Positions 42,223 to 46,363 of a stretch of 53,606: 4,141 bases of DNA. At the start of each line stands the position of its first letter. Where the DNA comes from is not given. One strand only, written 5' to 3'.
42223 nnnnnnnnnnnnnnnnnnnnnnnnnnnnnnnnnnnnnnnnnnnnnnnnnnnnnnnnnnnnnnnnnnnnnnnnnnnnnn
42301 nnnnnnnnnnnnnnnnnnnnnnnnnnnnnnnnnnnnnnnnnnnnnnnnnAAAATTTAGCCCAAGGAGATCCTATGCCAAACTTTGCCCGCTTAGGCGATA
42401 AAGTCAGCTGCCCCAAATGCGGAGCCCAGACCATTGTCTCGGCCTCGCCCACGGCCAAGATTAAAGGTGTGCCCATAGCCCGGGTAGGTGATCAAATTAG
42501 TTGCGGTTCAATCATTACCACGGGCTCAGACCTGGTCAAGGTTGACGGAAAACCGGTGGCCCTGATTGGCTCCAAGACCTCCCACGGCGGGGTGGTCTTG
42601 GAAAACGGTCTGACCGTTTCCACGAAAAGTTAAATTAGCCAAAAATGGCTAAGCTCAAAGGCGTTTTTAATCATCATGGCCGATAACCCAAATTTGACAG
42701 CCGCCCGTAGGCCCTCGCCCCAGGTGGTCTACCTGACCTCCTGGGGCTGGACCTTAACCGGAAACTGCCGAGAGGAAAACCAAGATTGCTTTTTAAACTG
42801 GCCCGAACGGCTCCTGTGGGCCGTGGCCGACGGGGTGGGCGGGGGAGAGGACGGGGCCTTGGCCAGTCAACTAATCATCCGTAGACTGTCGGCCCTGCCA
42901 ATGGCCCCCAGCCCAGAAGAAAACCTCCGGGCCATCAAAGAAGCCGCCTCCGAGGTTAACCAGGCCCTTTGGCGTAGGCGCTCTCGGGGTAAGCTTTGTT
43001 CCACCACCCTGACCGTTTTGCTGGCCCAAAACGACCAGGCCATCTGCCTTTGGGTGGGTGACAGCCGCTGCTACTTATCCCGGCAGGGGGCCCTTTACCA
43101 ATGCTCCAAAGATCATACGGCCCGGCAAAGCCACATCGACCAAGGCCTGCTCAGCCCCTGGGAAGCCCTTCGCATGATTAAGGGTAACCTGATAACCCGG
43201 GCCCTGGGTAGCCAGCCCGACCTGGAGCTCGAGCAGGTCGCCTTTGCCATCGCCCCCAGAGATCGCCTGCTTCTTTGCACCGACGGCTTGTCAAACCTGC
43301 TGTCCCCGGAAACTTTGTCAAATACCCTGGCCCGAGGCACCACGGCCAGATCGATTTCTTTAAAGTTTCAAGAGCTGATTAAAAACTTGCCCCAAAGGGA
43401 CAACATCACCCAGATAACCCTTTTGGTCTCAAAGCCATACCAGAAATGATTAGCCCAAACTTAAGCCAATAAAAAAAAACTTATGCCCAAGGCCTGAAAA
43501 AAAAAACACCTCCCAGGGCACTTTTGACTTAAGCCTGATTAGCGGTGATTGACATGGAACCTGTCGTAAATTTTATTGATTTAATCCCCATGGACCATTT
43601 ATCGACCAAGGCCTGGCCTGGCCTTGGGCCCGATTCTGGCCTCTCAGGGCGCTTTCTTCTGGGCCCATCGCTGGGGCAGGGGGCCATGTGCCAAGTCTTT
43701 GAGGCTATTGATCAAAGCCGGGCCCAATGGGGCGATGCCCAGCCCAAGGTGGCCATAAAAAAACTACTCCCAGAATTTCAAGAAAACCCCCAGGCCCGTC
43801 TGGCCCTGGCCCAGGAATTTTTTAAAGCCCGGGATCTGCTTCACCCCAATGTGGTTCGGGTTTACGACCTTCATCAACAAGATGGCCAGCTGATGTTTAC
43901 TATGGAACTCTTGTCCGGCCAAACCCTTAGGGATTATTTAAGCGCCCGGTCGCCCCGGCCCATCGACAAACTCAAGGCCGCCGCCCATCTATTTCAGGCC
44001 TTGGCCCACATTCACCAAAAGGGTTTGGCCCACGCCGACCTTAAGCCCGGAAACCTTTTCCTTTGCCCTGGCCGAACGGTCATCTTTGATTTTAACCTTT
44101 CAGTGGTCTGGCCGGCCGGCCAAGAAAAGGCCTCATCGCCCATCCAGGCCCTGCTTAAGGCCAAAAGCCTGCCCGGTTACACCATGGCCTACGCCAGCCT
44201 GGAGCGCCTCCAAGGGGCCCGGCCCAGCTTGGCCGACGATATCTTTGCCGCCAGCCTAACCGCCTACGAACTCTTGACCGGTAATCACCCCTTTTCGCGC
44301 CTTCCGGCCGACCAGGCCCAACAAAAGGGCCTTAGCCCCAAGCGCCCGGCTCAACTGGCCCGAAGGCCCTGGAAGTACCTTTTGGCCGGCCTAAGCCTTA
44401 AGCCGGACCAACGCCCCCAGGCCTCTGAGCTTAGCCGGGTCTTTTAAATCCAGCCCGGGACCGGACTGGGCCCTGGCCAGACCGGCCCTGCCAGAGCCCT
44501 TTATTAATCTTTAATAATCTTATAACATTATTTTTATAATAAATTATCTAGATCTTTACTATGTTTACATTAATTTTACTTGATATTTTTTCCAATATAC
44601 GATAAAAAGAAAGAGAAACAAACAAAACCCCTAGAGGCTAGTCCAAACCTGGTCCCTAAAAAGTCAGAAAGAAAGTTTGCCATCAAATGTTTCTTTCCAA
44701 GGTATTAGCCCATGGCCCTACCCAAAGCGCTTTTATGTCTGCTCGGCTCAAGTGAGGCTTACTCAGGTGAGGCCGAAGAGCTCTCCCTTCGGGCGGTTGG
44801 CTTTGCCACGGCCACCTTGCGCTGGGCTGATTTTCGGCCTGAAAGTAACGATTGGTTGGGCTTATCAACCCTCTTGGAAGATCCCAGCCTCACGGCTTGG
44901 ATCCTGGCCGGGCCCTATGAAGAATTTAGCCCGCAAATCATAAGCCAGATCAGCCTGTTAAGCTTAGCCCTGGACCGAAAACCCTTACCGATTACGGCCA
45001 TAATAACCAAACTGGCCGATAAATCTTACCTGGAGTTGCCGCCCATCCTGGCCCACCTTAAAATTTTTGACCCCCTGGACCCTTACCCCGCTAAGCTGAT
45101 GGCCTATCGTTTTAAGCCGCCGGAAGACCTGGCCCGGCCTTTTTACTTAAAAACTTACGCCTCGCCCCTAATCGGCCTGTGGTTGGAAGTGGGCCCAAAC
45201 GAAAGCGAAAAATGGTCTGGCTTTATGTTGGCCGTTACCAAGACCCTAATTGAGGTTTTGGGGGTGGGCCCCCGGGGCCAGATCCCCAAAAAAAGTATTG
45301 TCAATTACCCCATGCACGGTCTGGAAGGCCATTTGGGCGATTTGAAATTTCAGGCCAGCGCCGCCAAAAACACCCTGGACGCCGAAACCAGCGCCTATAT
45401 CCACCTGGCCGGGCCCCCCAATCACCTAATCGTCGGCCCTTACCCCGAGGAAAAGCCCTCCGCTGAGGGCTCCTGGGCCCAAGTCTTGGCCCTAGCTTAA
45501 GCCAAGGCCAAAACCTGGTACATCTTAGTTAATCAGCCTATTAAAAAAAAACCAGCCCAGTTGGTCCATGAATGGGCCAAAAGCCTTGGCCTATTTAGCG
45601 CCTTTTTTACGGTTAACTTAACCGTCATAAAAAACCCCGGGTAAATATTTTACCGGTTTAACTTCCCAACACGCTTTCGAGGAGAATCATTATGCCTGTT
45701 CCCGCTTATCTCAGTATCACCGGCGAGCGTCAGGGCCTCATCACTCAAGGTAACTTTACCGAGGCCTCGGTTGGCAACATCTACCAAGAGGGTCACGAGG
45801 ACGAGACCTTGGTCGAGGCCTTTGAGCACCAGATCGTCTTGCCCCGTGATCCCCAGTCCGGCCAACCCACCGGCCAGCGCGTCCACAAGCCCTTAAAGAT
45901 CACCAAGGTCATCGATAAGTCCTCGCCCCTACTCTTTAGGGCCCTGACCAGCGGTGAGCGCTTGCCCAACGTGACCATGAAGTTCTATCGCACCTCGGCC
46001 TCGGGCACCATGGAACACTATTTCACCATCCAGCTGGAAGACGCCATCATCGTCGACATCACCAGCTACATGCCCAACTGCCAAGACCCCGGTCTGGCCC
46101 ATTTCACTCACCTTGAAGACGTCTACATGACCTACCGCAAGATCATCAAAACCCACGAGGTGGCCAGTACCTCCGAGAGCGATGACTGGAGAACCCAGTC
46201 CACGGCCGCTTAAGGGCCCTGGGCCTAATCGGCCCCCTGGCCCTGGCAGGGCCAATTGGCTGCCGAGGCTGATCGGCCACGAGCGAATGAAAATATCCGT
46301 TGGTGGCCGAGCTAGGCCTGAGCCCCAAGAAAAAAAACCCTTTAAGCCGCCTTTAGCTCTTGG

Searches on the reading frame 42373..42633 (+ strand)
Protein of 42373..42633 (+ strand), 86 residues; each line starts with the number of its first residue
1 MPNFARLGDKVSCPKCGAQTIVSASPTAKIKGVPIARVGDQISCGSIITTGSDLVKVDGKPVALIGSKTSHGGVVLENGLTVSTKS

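Call 5: search_protein_families(library=pfam, proteins=[window:42373-42633:+], max_evalue=0.1)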
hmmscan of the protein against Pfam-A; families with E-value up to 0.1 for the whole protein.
window:42373-42633:+ (86 aa): 5 families
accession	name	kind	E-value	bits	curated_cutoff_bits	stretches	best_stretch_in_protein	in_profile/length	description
PF05488.18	PAAR_motif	-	2.9e-21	75.9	27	2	4-48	25-68/70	PAAR motif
PF13248.11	Zn_ribbon_3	-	0.015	15.2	27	0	10-18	2-10/26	zinc-ribbon domain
PF14690.11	Zn_ribbon_ISL3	-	0.026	15.3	25.5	1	11-35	3-28/47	zinc-finger of transposase IS204/IS1001/IS1096/IS1165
PF01667.23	Ribosomal_S27e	-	0.043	14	24.5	1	10-31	7-28/55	Ribosomal protein S27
PF23454.1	Zn_ribbon_Brz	-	0.071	14.2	27.9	0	10-33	5-28/58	Transcriptional regulator Brz zinc beta ribbon domain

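Call 6: search_protein_families(library=ncbifam, proteins=[window:42373-42633:+], max_evalue=0.1)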
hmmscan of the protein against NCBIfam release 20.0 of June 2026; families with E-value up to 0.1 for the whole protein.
window:42373-42633:+ (86 aa): 5 families
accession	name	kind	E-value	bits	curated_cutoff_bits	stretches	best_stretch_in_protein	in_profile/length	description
NF033420.0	T6SS_PAAR_dom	equivalog_domain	2.5e-12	46.7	124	1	1-79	1-89/94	type VI secretion system PAAR protein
NF001629.0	PRK00415.1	equivalog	0.045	13.3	70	1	10-31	14-35/62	30S ribosomal protein S27e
NF041070.1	carrier_LysW_Arch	domain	0.05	13.6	75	0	2-31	15-44/57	alpha-aminoadipate/glutamate carrier protein LysW/ArgW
NF047912.1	ECs_2282_CxxC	subfamily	0.051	13.5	37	0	10-23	2-15/60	ECs_2282 family putative zinc-binding protein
TIGR02605.1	CxxC_CxxC_SSSS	subfamily_domain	0.095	12.8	31.3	0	8-25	24-44/52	FmdB family zinc ribbon protein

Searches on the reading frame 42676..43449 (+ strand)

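Call 5: search_protein_families(library=pfam, proteins=[window:42676-43449:+], max_evalue=0.1)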
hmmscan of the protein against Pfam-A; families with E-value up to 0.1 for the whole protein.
window:42676-43449:+ (257 aa): 3 families
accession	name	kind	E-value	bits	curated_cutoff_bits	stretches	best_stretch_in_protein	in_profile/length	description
PF13672.11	PP2C_2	-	2.1e-13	50.8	24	1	33-214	10-184/209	Protein phosphatase 2C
PF00481.26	PP2C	-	4.3e-10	40.1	20.3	1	47-150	36-143/255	Protein phosphatase 2C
PF07228.17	SpoIIE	-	1.4e-07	32.1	25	1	44-212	3-140/192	Stage II sporulation protein E (SpoIIE)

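Call 6: search_protein_families(library=ncbifam, proteins=[window:42676-43449:+], max_evalue=0.1)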
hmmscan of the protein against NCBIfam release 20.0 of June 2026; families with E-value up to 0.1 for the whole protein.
window:42676-43449:+ (257 aa): 2 families
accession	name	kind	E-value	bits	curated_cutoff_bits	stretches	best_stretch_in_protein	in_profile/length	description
NF033484.1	Stp1_PP2C_phos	equivalog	2e-43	148.6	230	1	27-248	3-230/232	Stp1/IreP family PP2C-type Ser/Thr phosphatase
NF011149.0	PRK14559.1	equivalog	2.4e-13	49.7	374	1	46-209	412-584/642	serine/threonine phosphatase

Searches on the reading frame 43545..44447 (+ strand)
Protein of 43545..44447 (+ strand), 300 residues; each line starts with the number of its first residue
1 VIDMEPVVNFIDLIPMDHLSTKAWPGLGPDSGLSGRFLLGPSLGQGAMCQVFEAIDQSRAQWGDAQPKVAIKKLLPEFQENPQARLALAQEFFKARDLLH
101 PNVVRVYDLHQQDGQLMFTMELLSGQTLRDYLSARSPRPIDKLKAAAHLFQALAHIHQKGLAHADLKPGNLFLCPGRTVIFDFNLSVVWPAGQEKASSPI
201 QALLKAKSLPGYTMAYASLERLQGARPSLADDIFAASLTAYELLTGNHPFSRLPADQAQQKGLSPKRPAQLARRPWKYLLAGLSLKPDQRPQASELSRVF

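Call 5: search_protein_families(library=pfam, proteins=[window:43545-44447:+], max_evalue=0.1)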
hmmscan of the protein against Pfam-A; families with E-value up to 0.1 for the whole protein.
window:43545-44447:+ (300 aa): 4 families
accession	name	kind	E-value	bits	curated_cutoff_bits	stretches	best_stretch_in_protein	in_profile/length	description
PF00069.31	Pkinase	-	5e-28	98.7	31.7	1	41-263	5-210/263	Protein kinase domain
PF07714.23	PK_Tyr_Ser-Thr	-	2.7e-20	73.2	23.1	1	42-298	6-256/258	Protein tyrosine and serine/threonine kinase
PF01636.29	APH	-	4.9e-06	26.9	23.2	1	146-193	155-204/239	Phosphotransferase enzyme family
PF03109.22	ABC1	-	5.2e-05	22.9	22.9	1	113-184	140-212/244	ABC1 atypical kinase-like domain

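Call 6: search_protein_families(library=ncbifam, proteins=[window:43545-44447:+], max_evalue=0.1)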
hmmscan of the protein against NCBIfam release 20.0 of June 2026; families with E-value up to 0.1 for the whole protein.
window:43545-44447:+ (300 aa): 18 families
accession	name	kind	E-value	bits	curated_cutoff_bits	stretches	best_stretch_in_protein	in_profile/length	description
NF033483.0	PknB_PASTA_kin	equivalog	4.7e-33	115.1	450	1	33-251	5-209/563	Stk1 family PASTA domain-containing Ser/Thr kinase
NF047741.1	antiphage_MADS6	equivalog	1.7e-28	99.6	460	2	141-297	300-454/612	methylation-associated defense system protein kinase MAD6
NF052427.1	StpK7MSMEG_1200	equivalog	1.6e-18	66.5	900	1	35-257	7-216/601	serine/threonine protein kinase StpK7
NF009651.0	PRK13184.1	equivalog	7e-18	64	839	1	43-252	10-233/932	serine/threonine-protein kinase PknD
TIGR03903.1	TOMM_kin_cyc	equivalog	1.3e-17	63.1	705.75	1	66-266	3-205/1267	TOMM system kinase/cyclase fusion protein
NF038150.1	lanthi_synth_IV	equivalog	6.1e-15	54.6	650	1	33-295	187-448/851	class IV lanthionine synthetase LanL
NF033442.0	BREX_PglW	equivalog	2.4e-13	48.7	990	1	30-187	507-661/1391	BREX system serine/threonine kinase PglW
TIGR03724.2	arch_bud32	equivalog_domain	6.7e-08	32.2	125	1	106-190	60-135/193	KEOPS complex kinase/ATPase Bud32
NF058632.1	SerThrKinPrkT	equivalog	1.9e-06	27.1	280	1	83-173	59-150/322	serine/threonine protein kinase PrkT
NF007174.0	PRK09605.1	equivalog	4.2e-06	25.5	447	1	105-190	402-477/535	bifunctional N(6)-L-threonylcarbamoyladenine synthase/serine/threonine protein kinase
NF011464.0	PRK14879.1-7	equivalog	5.5e-06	26.3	246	1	100-186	67-149/221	Kae1-associated kinase Bud32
NF011463.0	PRK14879.1-4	equivalog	7.9e-05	22.2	188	1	117-188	94-162/237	Kae1-associated kinase Bud32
NF038151.1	lanthi_synth_III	equivalog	8.6e-05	21.1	575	1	102-187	285-384/833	class III lanthionine synthetase LanKC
TIGR01982.1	UbiB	equivalog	0.00028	19.6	487.55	1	88-183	209-300/436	2-polyprenylphenol 6-hydroxylase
NF053615.1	SerThrKinAfsKStmc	equivalog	0.00062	18.5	1300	1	42-185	20-157/809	protein serine/threonine kinase AfsK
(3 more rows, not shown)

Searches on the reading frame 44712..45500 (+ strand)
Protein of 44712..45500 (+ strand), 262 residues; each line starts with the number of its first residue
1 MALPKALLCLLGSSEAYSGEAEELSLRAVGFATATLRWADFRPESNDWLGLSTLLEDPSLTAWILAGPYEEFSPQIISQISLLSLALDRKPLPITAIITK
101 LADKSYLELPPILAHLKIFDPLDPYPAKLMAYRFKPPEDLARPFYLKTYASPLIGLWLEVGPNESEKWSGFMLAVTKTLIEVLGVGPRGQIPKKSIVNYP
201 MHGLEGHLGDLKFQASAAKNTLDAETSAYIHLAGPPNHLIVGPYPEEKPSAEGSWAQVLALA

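Call 5: search_protein_families(library=pfam, proteins=[window:44712-45500:+], max_evalue=0.1)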
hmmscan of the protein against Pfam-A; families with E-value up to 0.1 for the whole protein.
window:44712-45500:+ (262 aa): 0 families

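Call 6: search_protein_families(library=ncbifam, proteins=[window:44712-45500:+], max_evalue=0.1)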
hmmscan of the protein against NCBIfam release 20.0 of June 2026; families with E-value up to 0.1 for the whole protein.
window:44712-45500:+ (262 aa): 0 families

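Call 28: search_protein_families(library=pfam, proteins=[window:44712-45500:+], max_evalue=0.1)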
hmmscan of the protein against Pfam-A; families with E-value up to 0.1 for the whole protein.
window:44712-45500:+ (262 aa): 0 families

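Call 95: search_protein_families(library=padloc, proteins=[window:44712-45500:+], max_evalue=0.01)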
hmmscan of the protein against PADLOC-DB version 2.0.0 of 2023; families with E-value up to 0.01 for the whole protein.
window:44712-45500:+ (262 aa): 0 families

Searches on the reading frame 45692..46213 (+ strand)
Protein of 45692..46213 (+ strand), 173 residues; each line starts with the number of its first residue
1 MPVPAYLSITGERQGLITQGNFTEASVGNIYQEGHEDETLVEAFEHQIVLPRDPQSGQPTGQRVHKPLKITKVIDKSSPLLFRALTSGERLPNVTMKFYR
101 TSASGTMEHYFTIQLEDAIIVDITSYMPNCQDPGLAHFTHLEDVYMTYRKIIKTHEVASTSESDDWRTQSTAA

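Call 5: search_protein_families(library=pfam, proteins=[window:45692-46213:+], max_evalue=0.1)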
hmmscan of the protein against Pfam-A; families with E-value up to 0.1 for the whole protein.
window:45692-46213:+ (173 aa): 1 family
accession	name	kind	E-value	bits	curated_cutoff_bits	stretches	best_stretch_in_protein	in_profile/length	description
PF05638.18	T6SS_HCP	-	7.7e-33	114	23.5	1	6-154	1-128/129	Type VI secretion system effector, Hcp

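Call 6: search_protein_families(library=ncbifam, proteins=[window:45692-46213:+], max_evalue=0.1)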
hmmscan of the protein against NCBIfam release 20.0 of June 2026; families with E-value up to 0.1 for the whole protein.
window:45692-46213:+ (173 aa): 1 family
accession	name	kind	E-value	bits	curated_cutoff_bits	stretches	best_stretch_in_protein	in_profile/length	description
TIGR03344.1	VI_effect_Hcp1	subfamily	7.7e-62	208.1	58.9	1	1-168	1-166/167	type VI secretion system tube protein TssD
